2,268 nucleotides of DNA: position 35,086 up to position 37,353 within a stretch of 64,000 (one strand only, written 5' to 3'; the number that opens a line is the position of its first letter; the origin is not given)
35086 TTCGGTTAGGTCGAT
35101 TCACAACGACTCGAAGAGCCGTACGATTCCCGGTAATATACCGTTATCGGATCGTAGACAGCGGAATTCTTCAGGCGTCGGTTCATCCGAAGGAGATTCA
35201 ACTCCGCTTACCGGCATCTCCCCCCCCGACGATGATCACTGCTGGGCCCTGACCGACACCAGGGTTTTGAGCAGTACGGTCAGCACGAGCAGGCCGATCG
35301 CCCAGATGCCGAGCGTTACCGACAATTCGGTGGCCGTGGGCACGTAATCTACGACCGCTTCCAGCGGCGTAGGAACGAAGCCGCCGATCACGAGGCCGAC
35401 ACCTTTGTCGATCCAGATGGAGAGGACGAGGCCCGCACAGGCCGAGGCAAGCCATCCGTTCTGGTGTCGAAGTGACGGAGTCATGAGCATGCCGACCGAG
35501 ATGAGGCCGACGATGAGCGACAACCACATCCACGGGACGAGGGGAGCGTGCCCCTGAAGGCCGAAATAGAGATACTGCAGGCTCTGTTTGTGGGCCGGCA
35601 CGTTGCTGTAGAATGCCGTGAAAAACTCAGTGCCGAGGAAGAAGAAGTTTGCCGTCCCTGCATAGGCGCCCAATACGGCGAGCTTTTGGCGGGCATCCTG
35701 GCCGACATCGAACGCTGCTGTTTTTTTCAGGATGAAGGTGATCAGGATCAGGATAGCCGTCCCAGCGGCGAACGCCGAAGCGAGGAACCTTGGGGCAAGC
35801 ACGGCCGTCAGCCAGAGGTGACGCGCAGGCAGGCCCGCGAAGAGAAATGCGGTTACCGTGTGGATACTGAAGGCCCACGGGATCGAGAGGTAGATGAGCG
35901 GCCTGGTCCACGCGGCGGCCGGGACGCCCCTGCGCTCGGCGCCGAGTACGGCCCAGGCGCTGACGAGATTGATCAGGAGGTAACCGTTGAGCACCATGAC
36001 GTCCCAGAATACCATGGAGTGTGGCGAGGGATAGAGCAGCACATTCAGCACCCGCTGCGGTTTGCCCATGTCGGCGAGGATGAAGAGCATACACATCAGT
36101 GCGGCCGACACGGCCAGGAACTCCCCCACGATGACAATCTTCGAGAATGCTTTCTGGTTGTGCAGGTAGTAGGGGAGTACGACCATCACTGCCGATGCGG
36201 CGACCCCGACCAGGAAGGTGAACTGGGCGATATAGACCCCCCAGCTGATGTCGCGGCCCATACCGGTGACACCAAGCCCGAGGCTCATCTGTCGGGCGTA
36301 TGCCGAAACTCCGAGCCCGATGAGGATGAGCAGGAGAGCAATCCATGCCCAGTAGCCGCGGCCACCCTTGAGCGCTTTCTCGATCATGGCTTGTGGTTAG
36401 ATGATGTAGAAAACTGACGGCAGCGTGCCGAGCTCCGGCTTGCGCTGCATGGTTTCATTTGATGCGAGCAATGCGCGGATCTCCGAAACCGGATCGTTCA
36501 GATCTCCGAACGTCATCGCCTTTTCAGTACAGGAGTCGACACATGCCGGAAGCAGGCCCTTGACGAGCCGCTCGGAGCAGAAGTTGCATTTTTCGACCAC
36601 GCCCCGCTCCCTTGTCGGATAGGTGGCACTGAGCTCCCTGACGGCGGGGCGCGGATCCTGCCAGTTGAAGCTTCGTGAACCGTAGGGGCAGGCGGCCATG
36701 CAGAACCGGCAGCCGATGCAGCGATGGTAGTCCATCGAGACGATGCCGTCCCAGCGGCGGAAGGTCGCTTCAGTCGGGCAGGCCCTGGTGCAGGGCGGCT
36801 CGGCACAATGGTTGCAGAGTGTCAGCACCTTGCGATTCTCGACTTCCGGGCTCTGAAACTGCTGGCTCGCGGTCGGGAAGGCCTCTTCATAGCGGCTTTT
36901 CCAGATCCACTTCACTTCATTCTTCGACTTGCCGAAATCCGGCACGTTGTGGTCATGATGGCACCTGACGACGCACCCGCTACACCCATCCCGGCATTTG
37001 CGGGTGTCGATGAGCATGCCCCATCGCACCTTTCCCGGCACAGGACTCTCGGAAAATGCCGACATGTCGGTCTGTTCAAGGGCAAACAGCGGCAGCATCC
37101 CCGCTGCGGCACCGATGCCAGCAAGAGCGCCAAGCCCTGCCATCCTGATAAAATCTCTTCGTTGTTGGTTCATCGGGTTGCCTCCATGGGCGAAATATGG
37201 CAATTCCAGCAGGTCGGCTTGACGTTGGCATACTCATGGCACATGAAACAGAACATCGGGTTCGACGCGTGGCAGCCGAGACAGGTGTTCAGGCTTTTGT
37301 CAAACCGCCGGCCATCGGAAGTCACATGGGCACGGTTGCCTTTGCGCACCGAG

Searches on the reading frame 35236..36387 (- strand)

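Call 39: search_protein_families(library=pfam, proteins=[window:35236-36387:-], max_evalue=0.001)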
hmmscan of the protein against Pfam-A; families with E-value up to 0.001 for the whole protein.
window:35236-36387:- (383 aa): 1 family
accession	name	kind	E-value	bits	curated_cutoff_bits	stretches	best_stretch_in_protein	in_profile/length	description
PF03916.19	NrfD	-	2.5e-36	126.3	25.8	1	40-321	2-295/313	Polysulphide reductase, NrfD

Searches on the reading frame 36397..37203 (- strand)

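Call 39: search_protein_families(library=pfam, proteins=[window:36397-37203:-], max_evalue=0.001)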
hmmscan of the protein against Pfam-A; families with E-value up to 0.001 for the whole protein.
window:36397-37203:- (268 aa): 9 families
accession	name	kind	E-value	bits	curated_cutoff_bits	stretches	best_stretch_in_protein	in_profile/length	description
PF13247.11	Fer4_11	-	5e-20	72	26.2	2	129-182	9-64/100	4Fe-4S dicluster domain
PF13237.11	Fer4_10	-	6.6e-09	36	25.5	2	156-225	3-52/53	4Fe-4S dicluster domain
PF13187.11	Fer4_9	-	8.6e-09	35.7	27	2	161-230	1-52/52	4Fe-4S dicluster domain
PF12838.12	Fer4_7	-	3.5e-08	34.2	27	2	130-175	2-51/52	4Fe-4S dicluster domain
PF12837.12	Fer4_6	-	6.5e-07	29.5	25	1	154-175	1-22/24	4Fe-4S binding domain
PF00037.32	Fer4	-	1.5e-05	25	21.1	1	158-175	4-21/24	4Fe-4S binding domain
PF12797.12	Fer4_2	-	0.0002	21.5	24.5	1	155-174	3-22/22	4Fe-4S binding domain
PF13183.11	Fer4_8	-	0.00062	20.7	27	0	160-211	3-59/68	4Fe-4S dicluster domain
PF12800.12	Fer4_4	-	0.00091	19.8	24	1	160-175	2-17/17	4Fe-4S binding domain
